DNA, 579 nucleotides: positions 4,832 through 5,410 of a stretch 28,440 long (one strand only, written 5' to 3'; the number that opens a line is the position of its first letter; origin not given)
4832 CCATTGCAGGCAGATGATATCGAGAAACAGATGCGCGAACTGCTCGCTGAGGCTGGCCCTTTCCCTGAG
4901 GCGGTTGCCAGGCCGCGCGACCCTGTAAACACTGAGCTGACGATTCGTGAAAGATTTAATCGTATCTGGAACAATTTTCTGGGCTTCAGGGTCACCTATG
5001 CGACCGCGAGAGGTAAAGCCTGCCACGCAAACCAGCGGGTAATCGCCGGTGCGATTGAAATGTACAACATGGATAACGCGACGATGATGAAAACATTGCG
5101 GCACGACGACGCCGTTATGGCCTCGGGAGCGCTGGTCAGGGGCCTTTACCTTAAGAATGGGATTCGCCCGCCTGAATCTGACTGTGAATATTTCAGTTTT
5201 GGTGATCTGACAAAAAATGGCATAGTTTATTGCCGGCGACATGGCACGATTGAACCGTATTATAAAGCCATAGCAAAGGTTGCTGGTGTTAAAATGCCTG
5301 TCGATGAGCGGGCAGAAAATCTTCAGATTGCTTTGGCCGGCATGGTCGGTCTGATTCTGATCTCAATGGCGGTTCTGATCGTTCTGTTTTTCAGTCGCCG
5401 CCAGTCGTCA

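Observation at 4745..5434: Pseudopilin globular domain with inverted anchoring: Sec signal peptide + GspG-like core + C-terminal TM helix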

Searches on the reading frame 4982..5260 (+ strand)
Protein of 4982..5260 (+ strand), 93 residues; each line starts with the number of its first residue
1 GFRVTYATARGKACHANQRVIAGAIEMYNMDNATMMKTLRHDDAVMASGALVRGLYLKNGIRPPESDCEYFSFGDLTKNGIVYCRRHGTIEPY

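Call 16: search_solved_structures(query=A2, max_evalue=10, show_alignments=4)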
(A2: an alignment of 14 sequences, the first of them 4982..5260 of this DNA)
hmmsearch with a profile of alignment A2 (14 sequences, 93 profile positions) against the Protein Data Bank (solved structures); distinct sequences matched with E-value up to 10: 1.
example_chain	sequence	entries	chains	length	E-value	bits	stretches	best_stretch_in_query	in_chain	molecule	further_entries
9bra_8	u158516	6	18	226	8.9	9.9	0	21-41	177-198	V-type proton ATPase subunit E 1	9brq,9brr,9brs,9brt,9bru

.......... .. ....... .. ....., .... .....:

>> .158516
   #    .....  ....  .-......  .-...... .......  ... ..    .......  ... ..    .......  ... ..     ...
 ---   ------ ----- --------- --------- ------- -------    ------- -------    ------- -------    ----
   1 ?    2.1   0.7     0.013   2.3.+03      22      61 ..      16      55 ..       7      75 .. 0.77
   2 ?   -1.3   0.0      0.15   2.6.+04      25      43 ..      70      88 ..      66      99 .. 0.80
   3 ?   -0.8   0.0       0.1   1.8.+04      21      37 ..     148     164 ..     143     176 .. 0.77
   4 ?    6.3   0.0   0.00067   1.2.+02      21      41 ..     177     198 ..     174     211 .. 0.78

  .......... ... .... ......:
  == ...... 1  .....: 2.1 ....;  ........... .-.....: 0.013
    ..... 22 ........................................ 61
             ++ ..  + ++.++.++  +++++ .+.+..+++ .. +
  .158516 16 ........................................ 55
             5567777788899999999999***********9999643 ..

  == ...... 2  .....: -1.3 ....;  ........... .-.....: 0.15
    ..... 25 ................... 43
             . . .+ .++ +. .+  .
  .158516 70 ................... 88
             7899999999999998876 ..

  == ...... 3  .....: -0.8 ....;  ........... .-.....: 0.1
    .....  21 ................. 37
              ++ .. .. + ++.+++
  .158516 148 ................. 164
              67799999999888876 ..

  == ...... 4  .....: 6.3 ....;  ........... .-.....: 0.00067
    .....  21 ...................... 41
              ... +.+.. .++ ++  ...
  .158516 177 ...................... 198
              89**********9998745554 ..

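Call 27: search_protein_representatives(alignment_id=A2)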
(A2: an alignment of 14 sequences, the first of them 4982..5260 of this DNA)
Query: 14 sequences, 93 profile positions. Proteins with E-value up to 0.001 (for the whole library): 984; up to 1e-10: 495; up to 1e-30: 25. The best 150 are listed.
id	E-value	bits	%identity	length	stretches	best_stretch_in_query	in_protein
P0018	1.4e-53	195.2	-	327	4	7-90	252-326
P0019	7.4e-51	186.4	-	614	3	2-90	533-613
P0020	6.4e-49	180.2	-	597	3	3-92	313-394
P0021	1.2e-48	179.3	-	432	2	4-92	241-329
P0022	5.7e-46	170.8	-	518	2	2-91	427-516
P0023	1.2e-45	169.7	-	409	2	6-91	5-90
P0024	5.5e-45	167.6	-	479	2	2-91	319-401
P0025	1.2e-44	166.6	-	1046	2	2-91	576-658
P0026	4.5e-43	161.5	-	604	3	2-64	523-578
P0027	8.3e-43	160.6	-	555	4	7-89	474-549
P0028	2.2e-40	152.8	-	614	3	2-91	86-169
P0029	6.2e-40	151.4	-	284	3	3-90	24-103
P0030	4.8e-38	145.4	-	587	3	4-91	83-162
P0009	7.4e-38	144.8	-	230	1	1-92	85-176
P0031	1.1e-35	137.8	-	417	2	6-89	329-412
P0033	3.6e-34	133.0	-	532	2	2-92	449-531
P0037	3.6e-32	126.5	-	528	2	3-91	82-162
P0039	2.1e-31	124.1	-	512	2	2-90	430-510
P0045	9.6e-29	115.6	-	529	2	2-90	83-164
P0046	1.0e-28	115.5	-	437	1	2-90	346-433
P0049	1.8e-28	114.7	-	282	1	2-90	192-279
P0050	1.8e-28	114.7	-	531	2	4-91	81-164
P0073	4.6e-25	103.8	-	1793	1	2-90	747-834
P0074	5.7e-25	103.5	-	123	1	4-92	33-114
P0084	4.9e-24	100.5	-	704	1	2-92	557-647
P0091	1.1e-23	99.4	-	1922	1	2-92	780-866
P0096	1.5e-23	98.9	-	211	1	2-90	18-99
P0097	2.2e-23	98.4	-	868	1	2-91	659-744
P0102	3.8e-23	97.6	-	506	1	2-91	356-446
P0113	2.0e-22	95.3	-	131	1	6-91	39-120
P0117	3.4e-22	94.6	-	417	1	4-92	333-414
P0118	3.5e-22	94.5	-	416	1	2-90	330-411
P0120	4.5e-22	94.2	-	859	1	2-91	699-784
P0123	4.9e-22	94.1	-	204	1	6-91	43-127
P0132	8.9e-22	93.2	-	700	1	2-91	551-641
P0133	9.5e-22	93.2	-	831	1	2-91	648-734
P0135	1.0e-21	93.0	-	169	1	5-91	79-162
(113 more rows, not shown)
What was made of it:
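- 4985..5254 (+): Residues 81-170: pilin head. It has alpha1-C (about 85-110) carrying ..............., two short helices, YLK, and a beta-hairpin (149-152 and 160-163). Profile search found 984 clusters (call 27).
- Checked: It is conserved in 984 representative clusters at E<=1e-3, of which 495 are at E<=1e-10 (call 27).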

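Call 32: predict_structure(alignment_id=A2)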
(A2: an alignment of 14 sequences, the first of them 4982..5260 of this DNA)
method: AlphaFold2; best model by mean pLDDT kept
length: 93 residues; sequences in the alignment: 14
mean_pLDDT: 90.0   pTM: 0.82
mean pLDDT of the five models: 90.0, 89.5, 89.2, 67.5, 61.4
residues with pLDDT >= 90: 75; 70-90: 9; 50-70: 5; < 50: 4
segments of 3 or more residues with pLDDT < 50: 1-4
pLDDT, mean of each block of 10 residues (from residue 1): 56 94 97 96 97 97 95 94 92 64
secondary structure, 60 per line:
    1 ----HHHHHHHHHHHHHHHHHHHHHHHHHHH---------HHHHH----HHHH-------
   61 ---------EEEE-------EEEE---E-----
elements in order: H5-31 H41-45 H50-53 E70-73 E81-84
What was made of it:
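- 4985..5254 (+): AF2 core model pLDDT 90, pTM 0.82 (call 32).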

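Call 46: search_solved_structures(query=A3, max_evalue=10, show_alignments=5)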
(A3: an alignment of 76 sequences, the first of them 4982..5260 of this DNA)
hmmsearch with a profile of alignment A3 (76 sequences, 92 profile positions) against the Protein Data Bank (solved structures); distinct sequences matched with E-value up to 10: 8.
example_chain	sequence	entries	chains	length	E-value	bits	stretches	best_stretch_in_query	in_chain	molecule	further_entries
8fck_A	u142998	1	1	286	0.59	13.6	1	23-71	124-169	HAUS augmin-like complex subunit 1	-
3fu1_A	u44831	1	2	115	0.86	13.1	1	5-74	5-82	General secretion pathway protein G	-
3gn9_A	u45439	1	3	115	0.97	12.9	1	5-74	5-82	Type II secretory pathway, pseudopilin EpsG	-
1t92_A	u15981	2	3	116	1.5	12.3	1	6-36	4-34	General secretion pathway protein G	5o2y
4lw9_A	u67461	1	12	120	1.5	12.3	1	6-74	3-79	Type II secretion system protein G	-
5wda_A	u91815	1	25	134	1.6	12.2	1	5-36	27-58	General secretion pathway protein G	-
9whd_A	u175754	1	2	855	1.6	12.2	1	24-58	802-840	GH167 glycoside hydrolase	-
2kep_A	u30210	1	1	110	1.7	12.1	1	15-61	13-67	General secretion pathway protein G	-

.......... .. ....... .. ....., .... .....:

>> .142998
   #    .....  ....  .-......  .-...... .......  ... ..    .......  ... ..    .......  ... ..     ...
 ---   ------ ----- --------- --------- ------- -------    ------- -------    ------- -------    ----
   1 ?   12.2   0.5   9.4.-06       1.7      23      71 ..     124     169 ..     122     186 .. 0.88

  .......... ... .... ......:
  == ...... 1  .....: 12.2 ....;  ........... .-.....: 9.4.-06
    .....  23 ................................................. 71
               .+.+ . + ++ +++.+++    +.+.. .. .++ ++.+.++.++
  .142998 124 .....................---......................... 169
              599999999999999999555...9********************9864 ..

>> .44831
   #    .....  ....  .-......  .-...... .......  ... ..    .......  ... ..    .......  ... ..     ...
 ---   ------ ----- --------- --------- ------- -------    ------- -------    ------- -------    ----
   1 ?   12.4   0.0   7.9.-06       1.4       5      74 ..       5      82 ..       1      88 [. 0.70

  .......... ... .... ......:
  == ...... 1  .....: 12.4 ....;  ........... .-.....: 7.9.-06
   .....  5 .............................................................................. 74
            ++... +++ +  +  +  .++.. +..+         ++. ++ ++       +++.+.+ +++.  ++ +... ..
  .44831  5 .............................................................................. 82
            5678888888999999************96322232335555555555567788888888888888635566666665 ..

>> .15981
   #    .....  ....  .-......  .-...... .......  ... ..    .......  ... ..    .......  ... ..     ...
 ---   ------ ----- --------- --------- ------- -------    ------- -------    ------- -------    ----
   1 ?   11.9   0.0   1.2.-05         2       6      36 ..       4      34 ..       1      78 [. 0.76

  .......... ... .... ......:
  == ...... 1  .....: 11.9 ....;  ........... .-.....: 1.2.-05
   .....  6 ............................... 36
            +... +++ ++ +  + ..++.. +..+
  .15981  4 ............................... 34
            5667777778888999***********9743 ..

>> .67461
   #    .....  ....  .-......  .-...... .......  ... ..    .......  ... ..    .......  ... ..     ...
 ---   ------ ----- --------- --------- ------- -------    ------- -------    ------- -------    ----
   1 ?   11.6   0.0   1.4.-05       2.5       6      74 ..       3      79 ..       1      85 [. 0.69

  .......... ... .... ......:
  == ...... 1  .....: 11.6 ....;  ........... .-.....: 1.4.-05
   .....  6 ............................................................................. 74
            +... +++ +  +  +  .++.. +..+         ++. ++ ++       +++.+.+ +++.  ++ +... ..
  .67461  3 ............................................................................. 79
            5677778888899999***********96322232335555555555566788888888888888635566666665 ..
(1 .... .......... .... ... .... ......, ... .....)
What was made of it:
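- On GspG (T2SSG, PF08334 / TIGR01710): Profile A3 against GspG structures gives only E 0.9-1.7 (call 46).
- Closest known: GspG / PulG / EpsG major pseudopilins of the type II secretion system. Same: Alpha1-C carries the A..MY.lDn motif, followed by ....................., and the match is collinear (call 46).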

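Call 50: search_protein_families(library=pfam, proteins=[window:4982-5260:+, P0074, P0113, P0123, P0096, P0102, P0049, P0046, P0022, P0135], max_evalue=10)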
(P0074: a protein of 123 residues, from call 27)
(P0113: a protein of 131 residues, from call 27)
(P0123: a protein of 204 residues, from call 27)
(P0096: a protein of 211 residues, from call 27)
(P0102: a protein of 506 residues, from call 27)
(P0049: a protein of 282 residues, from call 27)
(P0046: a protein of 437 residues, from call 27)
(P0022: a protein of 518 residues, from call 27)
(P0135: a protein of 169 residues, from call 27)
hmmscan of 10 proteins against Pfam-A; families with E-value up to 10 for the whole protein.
window:4982-5260:+ (93 aa): 0 families

P0074 (123 aa): 1 family
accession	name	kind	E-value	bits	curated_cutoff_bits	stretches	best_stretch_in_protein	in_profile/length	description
PF07963.17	N_methyl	-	2.1e-08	33.8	21.2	1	1-23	1-23/27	Prokaryotic N-terminal methylation motif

P0113 (131 aa): 1 family
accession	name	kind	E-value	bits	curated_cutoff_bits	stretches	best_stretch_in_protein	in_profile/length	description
PF07963.17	N_methyl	-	3.5e-08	33.1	21.2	1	7-31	3-27/27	Prokaryotic N-terminal methylation motif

P0123 (204 aa): 4 families
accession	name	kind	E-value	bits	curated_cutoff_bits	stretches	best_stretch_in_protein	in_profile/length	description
PF07963.17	N_methyl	-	1.8e-05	24.5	21.2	1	12-34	4-26/27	Prokaryotic N-terminal methylation motif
PF06624.17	RAMP4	-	0.043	14.2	24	1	152-194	15-54/60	Ribosome associated membrane protein RAMP4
PF20990.2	DUF2207_C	-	0.045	13.9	33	1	139-195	102-157/247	Predicted membrane protein (DUF2207) C-terminal domain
PF04224.18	DUF417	-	1.3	9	27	1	1-29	1-29/175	Protein of unknown function, DUF417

P0096 (211 aa): 0 families

P0102 (506 aa): 1 family
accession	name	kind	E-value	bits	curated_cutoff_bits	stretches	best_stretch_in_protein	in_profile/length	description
PF00092.34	VWA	-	0.074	13.7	23.8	1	76-109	1-34/174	von Willebrand factor type A domain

P0049 (282 aa): 0 families

P0046 (437 aa): 0 families

P0022 (518 aa): 0 families

P0135 (169 aa): 10 families
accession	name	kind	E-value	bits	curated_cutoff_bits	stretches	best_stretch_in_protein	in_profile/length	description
PF12773.13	DZR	-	0.00031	21.3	27.3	1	7-28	1-22/45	Double zinc ribbon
PF24463.1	DUF7577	-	0.00091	19.2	28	1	4-26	2-24/27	Domain of unknown function (DUF7577)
PF07963.17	N_methyl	-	0.0012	18.7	21.2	1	54-73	8-27/27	Prokaryotic N-terminal methylation motif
PF13248.11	Zn_ribbon_3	-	0.0023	17.7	27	1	3-27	1-25/26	zinc-ribbon domain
PF24460.1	DUF7575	-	0.024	14.5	28.5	1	3-28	2-27/28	Domain of unknown function (DUF7575)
PF05375.19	Pacifastin_I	-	0.027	14.6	27.9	1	149-165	19-35/40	Pacifastin inhibitor (LCMII)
PF02150.21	Zn_ribbon_RPB9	-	0.13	12.6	25.2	1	18-30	1-13/36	RNA polymerases M/15 Kd subunit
PF00641.23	Zn_ribbon_RanBP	-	0.17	11.6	27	1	6-26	6-26/30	Zn-finger in Ran binding protein and others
PF17032.10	Zn_ribbon_15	-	0.19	13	28.9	1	4-25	52-73/73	zinc-ribbon family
PF21141.3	T6PP_C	-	0.27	10.9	26.7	1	65-128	51-113/267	Trehalose-6-phosphate phosphatase, C-terminal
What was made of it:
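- On PilJ_Pilin (PF22473) / ComGC_C (PF26697): The target core gives no Pfam family even at E<=10 (call 50).
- Closest known: Clostridioides difficile PilJ. Different: The target has a single head and no polymerisation helix, and it does not itself reach the Pfam model (call 50).
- Tried and rejected: One Pfam call was spent on ten members that turned out not to be the PilJ_Pilin-positive ones (call 50).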

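Call 51: search_protein_families(library=pfam, proteins=[P0019, P0020, P0026, P0028, P0030, P0033, P0037, P0045, P0050, P0039], max_evalue=0.01)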
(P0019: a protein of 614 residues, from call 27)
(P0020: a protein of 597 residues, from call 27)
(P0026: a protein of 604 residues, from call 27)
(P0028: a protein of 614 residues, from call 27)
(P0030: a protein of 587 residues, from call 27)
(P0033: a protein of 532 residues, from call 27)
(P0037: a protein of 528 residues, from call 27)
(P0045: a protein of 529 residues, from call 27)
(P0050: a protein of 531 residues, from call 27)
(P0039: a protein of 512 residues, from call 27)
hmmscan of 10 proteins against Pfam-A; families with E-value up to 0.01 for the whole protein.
P0019 (614 aa): 1 family
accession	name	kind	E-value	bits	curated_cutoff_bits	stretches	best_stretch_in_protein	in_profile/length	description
PF22473.1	PilJ_Pilin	-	4e-10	40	26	0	363-389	39-65/81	PilJ, Pilin domain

P0020 (597 aa): 0 families

P0026 (604 aa): 2 families
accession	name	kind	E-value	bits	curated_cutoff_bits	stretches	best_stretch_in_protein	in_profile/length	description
PF22473.1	PilJ_Pilin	-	2.8e-08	34.1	26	0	536-589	11-61/81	PilJ, Pilin domain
PF03238.18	ESAG1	-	0.0043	17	27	0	384-466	60-140/227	ESAG protein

P0028 (614 aa): 5 families
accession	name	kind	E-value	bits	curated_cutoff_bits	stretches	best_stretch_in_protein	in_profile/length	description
PF22473.1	PilJ_Pilin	-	2.6e-06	27.8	26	0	364-392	39-67/81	PilJ, Pilin domain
PF08334.16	T2SSG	-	3.5e-06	27.5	21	0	534-566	5-37/108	Type II secretion system (T2SS), protein G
PF00355.32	Rieske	-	0.00096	19.5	20.3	0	371-410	40-77/88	Rieske [2Fe-2S] domain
PF07596.16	SBP_bac_10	-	0.0031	18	23.3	0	533-565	2-34/268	Protein of unknown function (DUF1559)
PF20544.3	DUF6758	-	0.0045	16.7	27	0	369-418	2-50/208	Family of unknown function (DUF6758)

P0030 (587 aa): 0 families

P0033 (532 aa): 0 families

P0037 (528 aa): 1 family
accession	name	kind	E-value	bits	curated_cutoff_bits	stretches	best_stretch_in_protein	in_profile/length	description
PF07596.16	SBP_bac_10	-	0.0018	18.8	23.3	0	83-109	2-28/268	Protein of unknown function (DUF1559)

P0045 (529 aa): 1 family
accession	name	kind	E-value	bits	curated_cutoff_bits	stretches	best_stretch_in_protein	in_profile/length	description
PF08334.16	T2SSG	-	0.00026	21.5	21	0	85-133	4-52/108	Type II secretion system (T2SS), protein G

P0050 (531 aa): 0 families

P0039 (512 aa): 1 family
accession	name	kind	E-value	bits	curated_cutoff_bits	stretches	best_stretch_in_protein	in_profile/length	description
PF22473.1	PilJ_Pilin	-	0.0098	16.3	26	0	446-493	14-58/81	PilJ, Pilin domain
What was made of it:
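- Closest known: Planctomycete DUF1559. Same: The DUF1559 N-terminal region matches two family members weakly (call 51).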

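Call 52: find_related_loci(query=A3, collection=genome_contigs, flank=6000)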
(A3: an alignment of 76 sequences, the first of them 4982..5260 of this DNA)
Query A3 (93 aa) in genome_contigs; peptide patterns used: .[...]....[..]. (x = any residue, [..] = any of these).
340 stretches matched a pattern; 306 encode a relative of the query (tblastn E <= 1e-3); the best 80 are kept; 80 distinct loci.
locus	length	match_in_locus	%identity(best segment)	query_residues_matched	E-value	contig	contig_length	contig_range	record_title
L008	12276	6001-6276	82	1-93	2e-49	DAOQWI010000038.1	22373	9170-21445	MAG TPA_asm: Candidatus Ozemobacteraceae bacterium isolate AMR_MDS_1066 NODE_2673_length_22373_cov_8.270365, whole genom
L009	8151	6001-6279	67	1-93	5e-45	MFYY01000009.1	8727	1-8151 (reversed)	MAG: Candidatus Riflebacteria bacterium GWC2_50_8 gwc2_scaffold_11085, whole genome shotgun sequence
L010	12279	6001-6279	66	1-93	5e-40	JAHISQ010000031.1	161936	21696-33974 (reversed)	MAG: Candidatus Riflebacteria bacterium isolate MM_PC_MetaG.mb.182 MM_PC_MetaG.mb.182_k141_323630, whole genome shotgun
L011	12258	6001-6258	62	4-89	1e-37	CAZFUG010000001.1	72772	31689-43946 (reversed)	MAG TPA_asm: uncultured bacterium isolate binchicken_co115_14 genome assembly, contig: NODE_692_length_72772_cov_5.32303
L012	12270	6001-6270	62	1-90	1e-36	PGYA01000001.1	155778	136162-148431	MAG: Candidatus Riflebacteria bacterium HGW-Riflebacteria-2 bjp_ig2102_scaffold_86, whole genome shotgun sequence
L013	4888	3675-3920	53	2-90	9e-29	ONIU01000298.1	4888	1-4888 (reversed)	uncultured bacterium isolate RUG334 genome assembly, contig: scaffold_66838, whole genome shotgun sequence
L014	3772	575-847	50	2-93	3e-27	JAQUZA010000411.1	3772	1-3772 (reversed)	MAG: Candidatus Riflebacteria bacterium isolate STD2_25 NODE_116086_length_3772_cov_2.157750_Sandtown_D2, whole genome s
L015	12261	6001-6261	52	2-92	5e-27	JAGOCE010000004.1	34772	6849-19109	Candidatus Ozemobacteraceae bacterium isolate Go_SlDig_bin_287 Go_SlDig_3247_length_34772_cov_7.039342, whole genome sho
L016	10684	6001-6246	57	9-91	6e-27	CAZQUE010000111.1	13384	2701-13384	MAG TPA_asm: uncultured bacterium isolate SRP304446_co1_153 genome assembly, contig: NODE_3270_length_13384_cov_11.07705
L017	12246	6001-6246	49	2-90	8e-27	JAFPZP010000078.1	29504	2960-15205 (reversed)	MAG: Candidatus Riflebacteria bacterium isolate RGIG1619 Goat_Abomasum.Co__c2029529, whole genome shotgun sequence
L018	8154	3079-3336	50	2-91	9e-27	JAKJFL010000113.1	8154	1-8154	MAG: Candidatus Riflebacteria bacterium isolate UR.bin127 UR_contig_27755, whole genome shotgun sequence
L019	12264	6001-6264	55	2-91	1e-26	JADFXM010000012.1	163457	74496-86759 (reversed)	MAG: Candidatus Riflebacteria bacterium isolate nDJH14bin3 nDJH14_bin3_NODE_12_length_163457_cov_86.899627, whole genome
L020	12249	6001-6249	53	2-91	1e-26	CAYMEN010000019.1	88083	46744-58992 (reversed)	MAG TPA_asm: uncultured bacterium isolate SRP263991_co7_86 genome assembly, contig: NODE_164_length_88083_cov_10.964591,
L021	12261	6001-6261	52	2-92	2e-26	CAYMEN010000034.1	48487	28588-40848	MAG TPA_asm: uncultured bacterium isolate SRP263991_co7_86 genome assembly, contig: NODE_729_length_48487_cov_10.370107,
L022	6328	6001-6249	53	2-91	3e-26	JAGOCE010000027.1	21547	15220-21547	Candidatus Ozemobacteraceae bacterium isolate Go_SlDig_bin_287 Go_SlDig_6889_length_21547_cov_6.974930, whole genome sho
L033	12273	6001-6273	51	1-91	1e-24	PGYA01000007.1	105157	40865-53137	MAG: Candidatus Riflebacteria bacterium HGW-Riflebacteria-2 bjp_ig2102_scaffold_185, whole genome shotgun sequence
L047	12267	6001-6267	51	2-91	4e-24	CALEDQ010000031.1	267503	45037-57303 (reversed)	MAG TPA_asm: uncultured bacterium isolate SRR3330203_bin.17_CONCOCT_v1.1_MAG genome assembly, contig: ERZ724088.25, whol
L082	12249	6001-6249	48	2-91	3e-22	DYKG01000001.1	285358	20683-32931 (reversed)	MAG TPA_asm: Candidatus Methylomirabilis sp. isolate SulCav_AS07-7_4_47_145 SulCav_AS07_7_3_length_285358_cov_88_719926,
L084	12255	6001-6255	49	5-88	4e-22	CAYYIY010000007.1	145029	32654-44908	MAG TPA_asm: uncultured bacterium isolate binchicken_co135_188 genome assembly, contig: NODE_249_length_145029_cov_4.874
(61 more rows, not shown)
